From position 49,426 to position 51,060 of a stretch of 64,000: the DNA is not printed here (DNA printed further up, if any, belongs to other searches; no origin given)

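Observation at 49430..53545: AT-rich islet: ATP-grasp ligase + fold-III PLP decarboxylase operon, convergent with a radical SAM enzyme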

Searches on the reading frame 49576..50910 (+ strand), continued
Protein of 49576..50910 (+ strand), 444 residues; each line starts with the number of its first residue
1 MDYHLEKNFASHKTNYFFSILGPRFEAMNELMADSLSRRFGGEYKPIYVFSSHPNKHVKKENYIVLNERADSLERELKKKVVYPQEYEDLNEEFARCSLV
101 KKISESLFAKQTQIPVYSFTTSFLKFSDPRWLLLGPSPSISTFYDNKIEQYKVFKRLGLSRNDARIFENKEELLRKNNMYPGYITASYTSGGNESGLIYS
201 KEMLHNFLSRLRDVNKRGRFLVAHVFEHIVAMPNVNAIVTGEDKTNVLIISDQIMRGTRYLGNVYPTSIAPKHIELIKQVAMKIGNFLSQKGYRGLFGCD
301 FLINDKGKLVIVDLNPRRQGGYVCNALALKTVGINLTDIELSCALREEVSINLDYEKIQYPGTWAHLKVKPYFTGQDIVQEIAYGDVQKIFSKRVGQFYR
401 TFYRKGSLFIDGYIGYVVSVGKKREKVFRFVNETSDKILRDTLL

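Call 61: search_protein_families(library=ncbifam, proteins=[L005:11327-12229:-, L137:2590-3495:-, L004:8666-9856:-, L011:14301-15653:+, L022:8130-8834:+, L003:4477-5301:-], max_evalue=0.001)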
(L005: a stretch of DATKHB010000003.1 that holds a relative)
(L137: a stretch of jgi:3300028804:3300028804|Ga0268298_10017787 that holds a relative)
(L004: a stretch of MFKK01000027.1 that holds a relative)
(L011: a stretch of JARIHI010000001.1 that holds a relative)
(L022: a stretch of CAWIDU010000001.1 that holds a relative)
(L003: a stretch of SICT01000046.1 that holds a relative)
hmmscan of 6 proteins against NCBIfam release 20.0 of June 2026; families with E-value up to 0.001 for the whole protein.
L005:11327-12229:- (300 aa): 15 families
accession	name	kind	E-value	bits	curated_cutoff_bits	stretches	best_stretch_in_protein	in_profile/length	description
TIGR00670.1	asp_carb_tr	equivalog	1.1e-60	205.3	236.95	1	3-294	2-300/304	aspartate carbamoyltransferase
NF002032.1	PRK00856.1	equivalog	2.5e-57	194.3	263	1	3-295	2-295/297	aspartate carbamoyltransferase catalytic subunit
NF008853.0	PRK11891.1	equivalog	7.9e-41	140.1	560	1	42-294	131-395/430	aspartate carbamoyltransferase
NF006046.0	PRK08192.1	equivalog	6e-40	137.5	512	1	5-293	10-313/339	aspartate carbamoyltransferase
NF001986.0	PRK00779.1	subfamily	1.2e-27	96.9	306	1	3-295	7-302/307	ornithine carbamoyltransferase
NF010387.0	PRK13814.1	equivalog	2.9e-26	92.1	660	1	44-175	51-182/310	aspartate carbamoyltransferase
TIGR00658.1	orni_carb_tr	equivalog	6.2e-26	91.3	280.85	1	3-169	2-165/304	ornithine carbamoyltransferase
NF011380.0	PRK14805.1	equivalog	1.4e-15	57.2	421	1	1-294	1-297/302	ornithine carbamoyltransferase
NF009916.0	PRK13376.1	equivalog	1.6e-14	53.4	800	1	43-207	55-231/525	bifunctional aspartate carbamoyltransferase catalytic subunit/aspartate carbamoyltransferase regulatory subunit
TIGR04384.1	putr_carbamoyl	exception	1.4e-13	50.7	500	1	6-294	4-304/330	putrescine carbamoyltransferase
NF003384.0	PRK04523.1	equivalog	1.7e-10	40.5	288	1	3-293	5-329/336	N-acetylornithine carbamoyltransferase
NF003286.0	PRK04284.1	subfamily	2.6e-10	39.9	515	1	42-171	49-175/332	ornithine carbamoyltransferase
NF002470.0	PRK01713.1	equivalog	3.9e-08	33.1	545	1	42-160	50-166/334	ornithine carbamoyltransferase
NF009213.0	PRK12562.1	subfamily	1.2e-07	31.5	559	1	7-145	15-149/334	ornithine carbamoyltransferase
TIGR03316.1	ygeW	equivalog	0.00089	18.3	500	0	43-102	62-119/391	knotted carbamoyltransferase YgeW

L137:2590-3495:- (301 aa): 17 families
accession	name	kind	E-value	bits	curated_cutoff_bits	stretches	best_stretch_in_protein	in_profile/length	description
TIGR00670.1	asp_carb_tr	equivalog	4.4e-72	242.8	236.95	1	6-299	1-301/304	aspartate carbamoyltransferase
NF002032.1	PRK00856.1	equivalog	9.8e-67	225.2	263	1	6-299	1-295/297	aspartate carbamoyltransferase catalytic subunit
NF006046.0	PRK08192.1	equivalog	1.3e-48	165.9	512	1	5-297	6-313/339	aspartate carbamoyltransferase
NF008853.0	PRK11891.1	equivalog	2.4e-47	161.6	560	1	4-299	87-396/430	aspartate carbamoyltransferase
NF001986.0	PRK00779.1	subfamily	5.1e-39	134.2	306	1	3-299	3-302/307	ornithine carbamoyltransferase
TIGR00658.1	orni_carb_tr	equivalog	6.6e-38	130.6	280.85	1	6-299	1-301/304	ornithine carbamoyltransferase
NF010387.0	PRK13814.1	equivalog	2.1e-31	109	660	1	6-300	6-302/310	aspartate carbamoyltransferase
TIGR04384.1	putr_carbamoyl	exception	1.1e-23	83.9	500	1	8-296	2-302/330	putrescine carbamoyltransferase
NF003286.0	PRK04284.1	subfamily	1.3e-21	77.1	515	1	5-256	6-265/332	ornithine carbamoyltransferase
NF009916.0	PRK13376.1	equivalog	2.3e-21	75.9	800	1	6-294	8-326/525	bifunctional aspartate carbamoyltransferase catalytic subunit/aspartate carbamoyltransferase regulatory subunit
NF011380.0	PRK14805.1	equivalog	3.3e-21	75.6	421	1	6-299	2-298/302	ornithine carbamoyltransferase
NF002470.0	PRK01713.1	equivalog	9.5e-17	61.4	545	1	6-223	8-230/334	ornithine carbamoyltransferase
NF003384.0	PRK04523.1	equivalog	2.2e-14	53.3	288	1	5-297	3-329/336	N-acetylornithine carbamoyltransferase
NF009213.0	PRK12562.1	subfamily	1.2e-12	47.9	559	1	6-190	7-191/334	ornithine carbamoyltransferase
NF011379.0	PRK14804.1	equivalog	7.7e-11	41.7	373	1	5-297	6-305/311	ornithine carbamoyltransferase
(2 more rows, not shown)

L004:8666-9856:- (396 aa): 1 family
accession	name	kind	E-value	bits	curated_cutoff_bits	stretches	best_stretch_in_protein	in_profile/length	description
TIGR01210.1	TIGR01210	equivalog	3.7e-40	138.1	212.15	1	60-349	17-300/313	archaeosine biosynthesis radical SAM protein RaSEA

L011:14301-15653:+ (450 aa): 9 families
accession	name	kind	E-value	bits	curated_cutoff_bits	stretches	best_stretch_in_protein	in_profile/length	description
NF005313.0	PRK06847.1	subfamily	9.5e-08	31.4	372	1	9-382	4-346/375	hypothetical protein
NF041080.1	DGGGPL_reductase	equivalog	3e-06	26.4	580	0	130-188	99-157/447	digeranylgeranylglycerophospholipid reductase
NF005566.0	PRK07236.1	subfamily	7.9e-06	25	333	1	8-40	5-37/386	hypothetical protein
NF049967.1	QhpG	equivalog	3.3e-05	23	240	0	318-381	252-319/423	flavin-dependent monooxygenase QhpG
NF005243.0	PRK06753.1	equivalog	0.00022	20.2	365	0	12-41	3-32/374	hypothetical protein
NF038174.1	maturase_GoxB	equivalog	0.00057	19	400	0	318-372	276-331/358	glycine oxidase maturase GoxB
NF006021.0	PRK08163.1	equivalog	0.00059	19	459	0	10-41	6-37/398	3-hydroxybenzoate 6-monooxygenase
NF005788.0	PRK07608.1-3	equivalog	0.00065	18.6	478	0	323-368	284-329/388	UbiH/UbiF family hydroxylase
NF004834.1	PRK06185.1-3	subfamily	0.00097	18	500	0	134-186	118-168/420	FAD-dependent oxidoreductase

L022:8130-8834:+ (234 aa): 9 families
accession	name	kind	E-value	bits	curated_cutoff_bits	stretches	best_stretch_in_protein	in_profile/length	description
TIGR02476.1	BluB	equivalog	3.2e-14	52.8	150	1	21-220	8-190/205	5,6-dimethylbenzimidazole synthase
NF008033.1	PRK10765.1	equivalog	6.1e-11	42.2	223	2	158-227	106-177/240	oxygen-insensitive NADPH nitroreductase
NF009810.0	PRK13294.1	equivalog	6.6e-10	38.4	304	1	23-217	255-437/449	coenzyme F420-0:L-glutamate ligase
TIGR03553.1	F420_FbiB_CTERM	equivalog_domain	2.5e-09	37.1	249.55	1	25-215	2-180/194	F420 biosynthesis protein FbiB, C-terminal domain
NF047509.1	Rv3131_FMN_oxido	subfamily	4.8e-08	32.8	199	0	49-73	2-26/319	Acg family FMN-binding oxidoreductase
NF008088.0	PRK10828.1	equivalog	7.7e-07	28.8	183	0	24-88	5-67/183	NAD(P)H nitroreductase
NF005901.0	PRK07877.1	equivalog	4.1e-05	22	476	0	38-71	369-402/722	Rv1355c family protein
NF011424.0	PRK14851.1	subfamily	0.00033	18.8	1170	0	38-68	320-350/679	hypothetical protein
NF003768.0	PRK05365.1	equivalog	0.00055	19.5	152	0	28-84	20-75/200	malonic semialdehyde reductase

L003:4477-5301:- (274 aa): 12 families
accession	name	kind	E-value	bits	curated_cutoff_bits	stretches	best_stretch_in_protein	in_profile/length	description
NF010587.0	PRK13980.1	equivalog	2.4e-28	99.1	255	1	37-263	14-246/267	NAD+ synthase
TIGR00552.1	nadE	equivalog_domain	3.7e-20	72.2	63.65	1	39-243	7-222/251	NAD(+) synthase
NF002048.0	PRK00876.1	subfamily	4.7e-16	58.5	313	2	36-122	22-105/330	NAD(+) synthase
NF010588.0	PRK13981.1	equivalog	2.4e-14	52.6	479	1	27-198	262-436/546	NAD+ synthase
NF001138.1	PRK00143.1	equivalog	5.5e-08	32.1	284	1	56-124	2-75/345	tRNA 2-thiouridine(34) synthase MnmA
TIGR00420.1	trmU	equivalog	6e-08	31.9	236.95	1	56-125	3-79/351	tRNA 2-thiouridine(34) synthase MnmA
TIGR00884.1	guaA_Cterm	equivalog_domain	1.6e-07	30.9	338.75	1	52-126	15-88/310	glutamine-hydrolyzing GMP synthase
NF000848.1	PRK00074.1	equivalog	5e-07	28.7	400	1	51-126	211-286/512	glutamine-hydrolyzing GMP synthase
TIGR00364.1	TIGR00364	equivalog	1.7e-05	24.5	150.3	1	57-139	2-83/201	7-cyano-7-deazaguanine synthase QueC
NF001979.1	PRK00768.1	equivalog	1.8e-05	24.4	250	1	24-216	10-221/266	NAD(+) synthase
TIGR00268.2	TIGR00268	equivalog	2.6e-05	23.6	150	1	49-149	9-105/259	ATP-dependent sacrificial sulfur transferase LarE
NF011258.0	PRK14664.1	equivalog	0.00035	19.7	680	0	55-117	7-63/362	tRNA 2-thiouridine(34) synthase MnmA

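Call 78: search_protein_representatives(alignment_id=A1)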
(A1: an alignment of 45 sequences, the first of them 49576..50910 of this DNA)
Query: 45 sequences, 449 profile positions. Proteins with E-value up to 0.001 (for the whole library): 2084; up to 1e-10: 376; up to 1e-30: 104. The best 150 are listed.
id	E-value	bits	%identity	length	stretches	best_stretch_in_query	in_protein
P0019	4.4e-196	668.4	-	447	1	6-448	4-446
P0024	6.0e-183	625.1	-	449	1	3-447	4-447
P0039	2.5e-179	613.1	-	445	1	5-448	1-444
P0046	6.6e-172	588.7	-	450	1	8-448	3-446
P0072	1.7e-169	580.7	-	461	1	6-448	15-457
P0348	1.8e-168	577.3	-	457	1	3-447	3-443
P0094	1.5e-166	571.0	-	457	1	1-448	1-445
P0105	2.1e-162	557.3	-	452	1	2-447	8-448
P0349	7.8e-162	555.5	-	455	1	3-448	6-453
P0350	3.1e-159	546.9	-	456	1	1-448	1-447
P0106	1.4e-156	538.1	-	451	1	2-448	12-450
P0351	4.3e-153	526.7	-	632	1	8-448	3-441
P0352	5.2e-153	526.4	-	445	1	2-445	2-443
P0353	1.7e-152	524.7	-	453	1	8-448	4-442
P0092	2.6e-149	514.2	-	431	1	18-447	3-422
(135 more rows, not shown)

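Call 91: search_solved_structures(query=A1, max_evalue=0.01)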
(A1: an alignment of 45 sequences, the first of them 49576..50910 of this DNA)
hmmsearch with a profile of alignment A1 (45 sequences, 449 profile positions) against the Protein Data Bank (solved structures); distinct sequences matched with E-value up to 0.01: 25.
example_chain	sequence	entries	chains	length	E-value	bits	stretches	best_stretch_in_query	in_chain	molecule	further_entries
8yi6_A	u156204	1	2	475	1.2e-13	53.8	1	215-325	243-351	L-propargylglycine--L-glutamate ligase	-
1a9x_A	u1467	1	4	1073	2.4e-10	42.9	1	134-323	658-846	CARBAMOYL PHOSPHATE SYNTHETASE (LARGE CHAIN)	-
1ce8_A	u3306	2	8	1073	1.1e-09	40.8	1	134-323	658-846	PROTEIN (CARBAMOYL-PHOSPHATE SYNTHASE) | carbamoyl phosphate synthetase large chain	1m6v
1bxr_A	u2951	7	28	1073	1.1e-09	40.8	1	134-323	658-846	CARBAMOYL-PHOSPHATE SYNTHASE | CARBAMOYL PHOSPHATE SYNTHETASE: LARGE SUBUNIT | CARBAMOYL PHOSPHATE SYNTHETASE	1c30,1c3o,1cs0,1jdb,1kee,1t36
5dot_A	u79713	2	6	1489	1.6e-07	33.6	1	135-356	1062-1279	Carbamoyl-phosphate synthase [ammonia], mitochondrial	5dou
6uel_A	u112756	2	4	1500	1.6e-07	33.6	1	135-356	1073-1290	Carbamoyl-phosphate synthase [ammonia], mitochondrial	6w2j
1ulz_A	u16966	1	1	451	7.8e-06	28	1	132-378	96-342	pyruvate carboxylase n-terminal domain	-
4mv1_A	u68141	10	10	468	3.7e-05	25.8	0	131-217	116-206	Biotin carboxylase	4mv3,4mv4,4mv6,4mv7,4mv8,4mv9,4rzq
9tps_G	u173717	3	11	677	0.00011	24.3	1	132-364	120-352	Biotin carboxylase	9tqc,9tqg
7r8p_A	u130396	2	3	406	0.00018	23.5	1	277-333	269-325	ATP-grasp domain-containing protein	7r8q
3ouu_A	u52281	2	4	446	0.00024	23.1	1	131-436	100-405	Biotin carboxylase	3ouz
7wta_A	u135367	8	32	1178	0.00026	23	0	131-215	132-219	Pyruvate carboxylase, mitochondrial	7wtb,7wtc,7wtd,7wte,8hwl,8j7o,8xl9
7kct_A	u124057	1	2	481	0.00047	22.2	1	131-366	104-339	2-oxoglutarate carboxylase small subunit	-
7kbl_A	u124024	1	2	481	0.00047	22.2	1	131-366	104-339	2-oxoglutarate carboxylase small subunit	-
7kc7_A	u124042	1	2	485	0.0013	20.8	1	131-366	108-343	2-oxoglutarate carboxylase small subunit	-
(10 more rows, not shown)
